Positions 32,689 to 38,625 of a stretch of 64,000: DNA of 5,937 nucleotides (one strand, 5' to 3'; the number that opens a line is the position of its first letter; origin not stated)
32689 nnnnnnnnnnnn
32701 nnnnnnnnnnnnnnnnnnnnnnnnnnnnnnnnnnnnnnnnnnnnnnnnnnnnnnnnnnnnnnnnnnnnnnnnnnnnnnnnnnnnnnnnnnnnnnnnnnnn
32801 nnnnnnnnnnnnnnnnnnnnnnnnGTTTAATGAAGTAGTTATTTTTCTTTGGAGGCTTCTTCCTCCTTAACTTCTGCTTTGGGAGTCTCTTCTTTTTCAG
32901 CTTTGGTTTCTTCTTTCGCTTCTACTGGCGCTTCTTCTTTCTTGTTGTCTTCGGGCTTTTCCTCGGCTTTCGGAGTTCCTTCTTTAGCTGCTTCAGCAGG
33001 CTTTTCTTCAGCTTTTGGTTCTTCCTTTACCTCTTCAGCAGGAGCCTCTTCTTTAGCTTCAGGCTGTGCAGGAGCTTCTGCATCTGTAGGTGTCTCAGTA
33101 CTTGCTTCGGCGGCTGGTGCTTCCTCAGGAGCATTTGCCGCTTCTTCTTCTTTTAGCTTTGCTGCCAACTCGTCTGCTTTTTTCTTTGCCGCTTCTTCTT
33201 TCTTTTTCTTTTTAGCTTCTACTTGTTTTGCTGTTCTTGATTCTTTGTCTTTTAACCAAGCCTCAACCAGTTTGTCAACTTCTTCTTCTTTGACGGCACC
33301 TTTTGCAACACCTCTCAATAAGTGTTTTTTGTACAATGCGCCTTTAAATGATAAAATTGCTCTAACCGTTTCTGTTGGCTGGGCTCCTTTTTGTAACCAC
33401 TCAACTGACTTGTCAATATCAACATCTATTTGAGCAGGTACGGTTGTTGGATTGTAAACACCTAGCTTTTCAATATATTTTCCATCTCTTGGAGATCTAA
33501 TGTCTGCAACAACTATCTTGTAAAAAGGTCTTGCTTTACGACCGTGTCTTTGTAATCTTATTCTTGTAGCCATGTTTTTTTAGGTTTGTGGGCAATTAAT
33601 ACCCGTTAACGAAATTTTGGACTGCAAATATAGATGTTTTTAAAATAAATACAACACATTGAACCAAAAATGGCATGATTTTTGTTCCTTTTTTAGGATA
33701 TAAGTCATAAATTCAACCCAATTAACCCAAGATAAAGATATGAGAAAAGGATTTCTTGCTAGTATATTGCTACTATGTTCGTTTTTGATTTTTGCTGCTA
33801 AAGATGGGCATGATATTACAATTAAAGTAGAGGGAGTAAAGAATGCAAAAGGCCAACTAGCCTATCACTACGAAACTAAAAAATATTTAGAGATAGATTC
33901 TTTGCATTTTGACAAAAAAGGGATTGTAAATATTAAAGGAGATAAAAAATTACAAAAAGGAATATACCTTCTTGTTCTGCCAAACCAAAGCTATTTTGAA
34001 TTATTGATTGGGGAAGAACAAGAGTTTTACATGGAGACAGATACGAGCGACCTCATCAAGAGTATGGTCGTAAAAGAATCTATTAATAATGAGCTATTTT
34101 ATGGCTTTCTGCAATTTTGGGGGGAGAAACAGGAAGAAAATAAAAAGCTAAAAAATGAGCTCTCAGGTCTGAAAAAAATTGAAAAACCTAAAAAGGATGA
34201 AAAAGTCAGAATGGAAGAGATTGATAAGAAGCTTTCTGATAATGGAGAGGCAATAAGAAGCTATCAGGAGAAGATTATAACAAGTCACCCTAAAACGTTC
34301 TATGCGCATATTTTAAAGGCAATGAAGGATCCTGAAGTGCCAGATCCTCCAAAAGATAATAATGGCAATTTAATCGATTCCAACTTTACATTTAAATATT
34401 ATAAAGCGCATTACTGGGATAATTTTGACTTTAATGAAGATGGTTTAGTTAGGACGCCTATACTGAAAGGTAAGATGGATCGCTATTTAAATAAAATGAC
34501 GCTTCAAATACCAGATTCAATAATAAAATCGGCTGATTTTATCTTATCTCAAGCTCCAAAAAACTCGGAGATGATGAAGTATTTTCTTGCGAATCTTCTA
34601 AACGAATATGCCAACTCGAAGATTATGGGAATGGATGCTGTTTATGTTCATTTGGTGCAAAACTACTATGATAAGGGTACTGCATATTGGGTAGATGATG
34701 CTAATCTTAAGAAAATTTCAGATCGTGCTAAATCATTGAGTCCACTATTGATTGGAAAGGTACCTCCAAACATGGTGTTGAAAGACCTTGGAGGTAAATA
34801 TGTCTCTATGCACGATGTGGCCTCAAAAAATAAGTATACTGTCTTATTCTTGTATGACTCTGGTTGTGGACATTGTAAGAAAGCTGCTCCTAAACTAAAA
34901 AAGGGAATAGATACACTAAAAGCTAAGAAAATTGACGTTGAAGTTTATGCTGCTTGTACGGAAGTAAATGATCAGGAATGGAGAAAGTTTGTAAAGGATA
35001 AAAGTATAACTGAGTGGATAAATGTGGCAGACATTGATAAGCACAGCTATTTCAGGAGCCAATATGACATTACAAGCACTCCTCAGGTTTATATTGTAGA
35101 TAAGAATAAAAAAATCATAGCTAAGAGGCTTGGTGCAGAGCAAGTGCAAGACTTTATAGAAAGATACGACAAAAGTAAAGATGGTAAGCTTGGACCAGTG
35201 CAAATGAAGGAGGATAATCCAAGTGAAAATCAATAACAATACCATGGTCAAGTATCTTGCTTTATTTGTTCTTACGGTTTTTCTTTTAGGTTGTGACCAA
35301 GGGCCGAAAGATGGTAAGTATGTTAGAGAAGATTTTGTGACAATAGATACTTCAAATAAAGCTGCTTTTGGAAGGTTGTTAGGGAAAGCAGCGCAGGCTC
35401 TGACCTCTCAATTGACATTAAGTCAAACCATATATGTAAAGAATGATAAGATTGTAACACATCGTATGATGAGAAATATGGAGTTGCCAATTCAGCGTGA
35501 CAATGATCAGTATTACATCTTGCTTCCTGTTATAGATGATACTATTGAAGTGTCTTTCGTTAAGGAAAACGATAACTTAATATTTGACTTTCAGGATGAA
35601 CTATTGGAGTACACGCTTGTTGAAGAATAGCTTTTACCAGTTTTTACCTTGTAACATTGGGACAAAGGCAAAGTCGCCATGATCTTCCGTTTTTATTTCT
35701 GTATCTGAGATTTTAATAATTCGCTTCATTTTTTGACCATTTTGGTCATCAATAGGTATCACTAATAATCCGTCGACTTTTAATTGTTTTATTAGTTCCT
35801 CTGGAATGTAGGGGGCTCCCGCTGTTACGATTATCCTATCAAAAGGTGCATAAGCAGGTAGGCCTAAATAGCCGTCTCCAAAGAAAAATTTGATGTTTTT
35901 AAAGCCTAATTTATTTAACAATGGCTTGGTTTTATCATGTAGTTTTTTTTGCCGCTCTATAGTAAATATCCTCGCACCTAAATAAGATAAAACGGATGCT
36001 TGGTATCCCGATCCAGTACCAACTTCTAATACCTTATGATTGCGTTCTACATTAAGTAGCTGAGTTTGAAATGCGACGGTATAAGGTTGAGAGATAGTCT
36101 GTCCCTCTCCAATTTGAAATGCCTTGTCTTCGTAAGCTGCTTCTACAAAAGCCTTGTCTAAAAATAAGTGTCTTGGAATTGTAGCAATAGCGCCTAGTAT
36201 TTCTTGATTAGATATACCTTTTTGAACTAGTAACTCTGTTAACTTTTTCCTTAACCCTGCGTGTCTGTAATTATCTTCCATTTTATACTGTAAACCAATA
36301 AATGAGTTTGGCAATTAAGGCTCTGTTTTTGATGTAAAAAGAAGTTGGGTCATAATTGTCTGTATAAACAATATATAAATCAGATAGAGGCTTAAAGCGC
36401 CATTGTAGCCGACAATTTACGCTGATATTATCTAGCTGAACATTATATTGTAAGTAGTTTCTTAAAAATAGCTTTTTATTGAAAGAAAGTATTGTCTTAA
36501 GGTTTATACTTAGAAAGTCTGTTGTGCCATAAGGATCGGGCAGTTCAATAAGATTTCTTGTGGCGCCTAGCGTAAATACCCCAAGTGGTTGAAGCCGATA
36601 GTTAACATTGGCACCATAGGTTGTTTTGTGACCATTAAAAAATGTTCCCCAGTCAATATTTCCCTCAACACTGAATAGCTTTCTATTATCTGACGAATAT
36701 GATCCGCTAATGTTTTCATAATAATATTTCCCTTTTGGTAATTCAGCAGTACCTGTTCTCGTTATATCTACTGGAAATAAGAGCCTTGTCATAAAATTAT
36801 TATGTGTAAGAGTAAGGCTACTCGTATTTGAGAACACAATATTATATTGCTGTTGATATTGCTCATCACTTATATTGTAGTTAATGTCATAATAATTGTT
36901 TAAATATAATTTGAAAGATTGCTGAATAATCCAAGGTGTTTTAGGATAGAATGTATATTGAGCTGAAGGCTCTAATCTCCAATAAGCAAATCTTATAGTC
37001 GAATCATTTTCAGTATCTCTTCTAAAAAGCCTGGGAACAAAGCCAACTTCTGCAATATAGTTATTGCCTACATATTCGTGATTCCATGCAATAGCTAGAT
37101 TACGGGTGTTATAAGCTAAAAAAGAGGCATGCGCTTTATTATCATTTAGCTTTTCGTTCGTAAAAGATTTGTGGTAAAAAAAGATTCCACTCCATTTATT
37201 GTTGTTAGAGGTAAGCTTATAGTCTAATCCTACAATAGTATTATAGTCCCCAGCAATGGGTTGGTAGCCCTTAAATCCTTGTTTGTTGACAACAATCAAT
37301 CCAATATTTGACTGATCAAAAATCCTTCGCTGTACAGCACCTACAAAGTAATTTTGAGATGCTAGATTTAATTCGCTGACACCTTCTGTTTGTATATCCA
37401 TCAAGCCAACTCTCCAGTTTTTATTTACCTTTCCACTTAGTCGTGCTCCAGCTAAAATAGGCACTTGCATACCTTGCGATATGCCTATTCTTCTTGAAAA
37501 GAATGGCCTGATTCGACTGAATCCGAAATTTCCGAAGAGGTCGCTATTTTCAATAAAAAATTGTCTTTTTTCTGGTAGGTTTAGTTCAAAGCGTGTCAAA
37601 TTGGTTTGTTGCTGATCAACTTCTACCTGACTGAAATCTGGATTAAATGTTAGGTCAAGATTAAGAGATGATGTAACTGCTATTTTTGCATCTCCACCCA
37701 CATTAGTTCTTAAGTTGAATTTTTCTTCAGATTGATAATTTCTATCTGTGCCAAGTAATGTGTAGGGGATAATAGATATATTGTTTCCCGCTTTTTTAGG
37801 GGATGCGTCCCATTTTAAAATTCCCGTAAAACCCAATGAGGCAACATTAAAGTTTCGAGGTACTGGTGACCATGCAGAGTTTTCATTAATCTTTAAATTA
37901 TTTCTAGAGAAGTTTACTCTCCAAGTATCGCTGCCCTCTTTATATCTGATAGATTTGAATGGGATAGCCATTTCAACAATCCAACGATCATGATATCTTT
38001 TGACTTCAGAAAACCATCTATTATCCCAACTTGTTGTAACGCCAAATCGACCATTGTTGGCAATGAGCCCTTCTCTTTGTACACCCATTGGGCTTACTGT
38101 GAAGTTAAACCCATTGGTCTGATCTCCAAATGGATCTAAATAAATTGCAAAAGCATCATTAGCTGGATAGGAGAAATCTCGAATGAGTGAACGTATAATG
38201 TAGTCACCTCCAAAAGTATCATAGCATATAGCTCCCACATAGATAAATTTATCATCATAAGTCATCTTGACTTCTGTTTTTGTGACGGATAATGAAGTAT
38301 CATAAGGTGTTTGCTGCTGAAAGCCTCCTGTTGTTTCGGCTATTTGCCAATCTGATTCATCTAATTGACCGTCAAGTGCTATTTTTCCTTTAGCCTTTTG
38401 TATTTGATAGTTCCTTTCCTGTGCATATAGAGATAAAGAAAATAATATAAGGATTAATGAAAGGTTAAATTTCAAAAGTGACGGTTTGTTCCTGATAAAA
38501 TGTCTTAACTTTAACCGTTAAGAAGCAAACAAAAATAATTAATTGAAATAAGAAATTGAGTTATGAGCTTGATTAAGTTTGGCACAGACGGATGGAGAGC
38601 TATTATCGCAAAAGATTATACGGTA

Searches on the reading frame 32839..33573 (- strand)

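Call 36: search_protein_families(library=pfam, proteins=[window:32839-33573:-], max_evalue=0.001)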
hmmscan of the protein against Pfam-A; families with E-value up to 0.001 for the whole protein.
window:32839-33573:- (244 aa): 1 family
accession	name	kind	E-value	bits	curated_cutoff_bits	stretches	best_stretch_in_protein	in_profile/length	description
PF00886.24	Ribosomal_S16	-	1.3e-24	86.3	27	1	9-67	1-62/62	Ribosomal protein S16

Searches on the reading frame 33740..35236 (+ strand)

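Call 36: search_protein_families(library=pfam, proteins=[window:33740-35236:+], max_evalue=0.001)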
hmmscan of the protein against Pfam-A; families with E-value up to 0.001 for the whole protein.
window:33740-35236:+ (498 aa): 6 families
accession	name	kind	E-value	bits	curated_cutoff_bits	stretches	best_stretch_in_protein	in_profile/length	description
PF17127.10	DUF5106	-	9.1e-16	59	28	1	217-333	33-148/151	Domain of unknown function (DUF5106)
PF00578.27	AhpC-TSA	-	1.9e-11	44.4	26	1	338-460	1-122/124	AhpC/TSA family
PF13905.12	Thioredoxin_8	-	1.1e-10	42.2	27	1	364-459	1-94/94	Thioredoxin-like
PF13098.12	Thioredoxin_2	-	8.4e-09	36.2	27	1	361-473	2-101/104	Thioredoxin-like domain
PF08534.16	Redoxin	-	2.2e-08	34.5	26.6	1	343-468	7-137/148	Redoxin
PF00085.26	Thioredoxin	-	1.3e-06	28.8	23.5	0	359-402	13-53/103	Thioredoxin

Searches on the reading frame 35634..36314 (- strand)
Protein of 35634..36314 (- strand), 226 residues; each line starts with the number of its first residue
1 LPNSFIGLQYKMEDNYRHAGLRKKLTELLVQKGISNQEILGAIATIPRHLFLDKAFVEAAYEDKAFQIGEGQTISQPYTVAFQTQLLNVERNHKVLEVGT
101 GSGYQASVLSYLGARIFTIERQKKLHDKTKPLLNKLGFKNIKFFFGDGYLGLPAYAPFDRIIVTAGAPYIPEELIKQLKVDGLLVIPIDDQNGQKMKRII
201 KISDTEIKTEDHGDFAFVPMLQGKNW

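Call 37: search_protein_families(library=pfam, proteins=[window:35634-36314:-], max_evalue=0.001)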
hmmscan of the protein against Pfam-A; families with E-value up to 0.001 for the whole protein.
window:35634-36314:- (226 aa): 3 families
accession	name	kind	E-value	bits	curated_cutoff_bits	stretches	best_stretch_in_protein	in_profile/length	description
PF01135.25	PCMT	-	1.6e-56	191.9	20.3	1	23-223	4-208/210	Protein-L-isoaspartate(D-aspartate) O-methyltransferase (PCMT)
PF13847.12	Methyltransf_31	-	0.00014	22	27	1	91-184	3-107/145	Methyltransferase domain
PF13649.12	Methyltransf_25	-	0.00052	21.1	27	1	95-174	1-81/97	Methyltransferase domain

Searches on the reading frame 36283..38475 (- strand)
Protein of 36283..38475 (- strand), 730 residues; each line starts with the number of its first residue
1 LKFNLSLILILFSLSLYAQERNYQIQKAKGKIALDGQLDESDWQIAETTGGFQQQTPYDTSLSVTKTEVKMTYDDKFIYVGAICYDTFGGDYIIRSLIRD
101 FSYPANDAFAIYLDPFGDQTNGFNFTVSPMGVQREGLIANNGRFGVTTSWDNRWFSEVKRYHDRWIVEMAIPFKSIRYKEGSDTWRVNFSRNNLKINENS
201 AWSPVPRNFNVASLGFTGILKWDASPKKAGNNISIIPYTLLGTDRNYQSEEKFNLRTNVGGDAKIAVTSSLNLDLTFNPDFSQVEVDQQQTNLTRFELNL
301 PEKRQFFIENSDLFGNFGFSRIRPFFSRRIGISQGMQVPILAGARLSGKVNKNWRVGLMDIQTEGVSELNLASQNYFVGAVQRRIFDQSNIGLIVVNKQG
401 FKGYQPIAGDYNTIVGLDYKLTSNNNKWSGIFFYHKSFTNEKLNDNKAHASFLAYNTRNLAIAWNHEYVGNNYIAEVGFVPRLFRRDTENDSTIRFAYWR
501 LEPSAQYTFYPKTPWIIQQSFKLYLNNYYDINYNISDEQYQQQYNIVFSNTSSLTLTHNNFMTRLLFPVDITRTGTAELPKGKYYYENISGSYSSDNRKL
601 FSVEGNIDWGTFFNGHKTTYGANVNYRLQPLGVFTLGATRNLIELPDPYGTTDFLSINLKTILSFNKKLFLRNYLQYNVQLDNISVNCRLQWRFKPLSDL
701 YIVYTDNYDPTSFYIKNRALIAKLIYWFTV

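Call 6: search_protein_families(library=pfam, proteins=[window:36283-38475:-], max_evalue=0.00001)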
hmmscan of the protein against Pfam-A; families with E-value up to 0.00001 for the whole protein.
window:36283-38475:- (730 aa): 1 family
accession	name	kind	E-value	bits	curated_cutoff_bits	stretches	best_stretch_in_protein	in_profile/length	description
PF19313.5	DUF5916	-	1.2e-17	64.3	22.6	1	234-652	6-429/572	Domain of unknown function (DUF5916)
